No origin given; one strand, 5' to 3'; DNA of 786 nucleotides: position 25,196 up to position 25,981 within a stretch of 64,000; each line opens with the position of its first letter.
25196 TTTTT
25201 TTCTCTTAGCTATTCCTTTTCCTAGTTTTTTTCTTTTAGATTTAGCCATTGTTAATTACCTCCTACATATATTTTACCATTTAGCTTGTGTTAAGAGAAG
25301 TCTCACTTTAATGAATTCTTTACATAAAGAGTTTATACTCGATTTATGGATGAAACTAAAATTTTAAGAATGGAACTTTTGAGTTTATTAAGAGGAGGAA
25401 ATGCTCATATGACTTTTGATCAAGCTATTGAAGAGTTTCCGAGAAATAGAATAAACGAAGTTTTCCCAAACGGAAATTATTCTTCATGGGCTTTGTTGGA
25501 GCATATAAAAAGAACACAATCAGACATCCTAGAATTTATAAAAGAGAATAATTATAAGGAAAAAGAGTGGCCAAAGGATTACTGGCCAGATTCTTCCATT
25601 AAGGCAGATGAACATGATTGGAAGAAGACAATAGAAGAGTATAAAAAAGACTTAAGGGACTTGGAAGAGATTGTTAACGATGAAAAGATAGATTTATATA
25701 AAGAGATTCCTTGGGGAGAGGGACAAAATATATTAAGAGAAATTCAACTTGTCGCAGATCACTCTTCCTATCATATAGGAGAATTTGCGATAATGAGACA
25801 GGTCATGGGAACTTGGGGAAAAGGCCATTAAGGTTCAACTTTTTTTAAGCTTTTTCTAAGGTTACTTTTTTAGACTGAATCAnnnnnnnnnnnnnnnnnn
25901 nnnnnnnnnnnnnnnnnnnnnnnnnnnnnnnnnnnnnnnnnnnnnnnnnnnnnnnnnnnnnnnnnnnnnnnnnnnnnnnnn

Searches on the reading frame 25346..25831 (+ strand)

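Call 30: search_protein_families(library=pfam, proteins=[window:25346-25831:+], max_evalue=0.01)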
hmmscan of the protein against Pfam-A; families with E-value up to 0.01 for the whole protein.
window:25346-25831:+ (161 aa): 3 families
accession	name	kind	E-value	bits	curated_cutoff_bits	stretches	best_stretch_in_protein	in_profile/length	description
PF12867.12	DinB_2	-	5.1e-05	24.2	24.8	1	22-146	7-127/128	DinB superfamily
PF05163.17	DinB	-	0.00023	21.6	23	1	24-152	19-143/165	DinB family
PF04978.18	MST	-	0.0011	19.8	27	1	38-153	28-146/149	Mycothiol-S-transferase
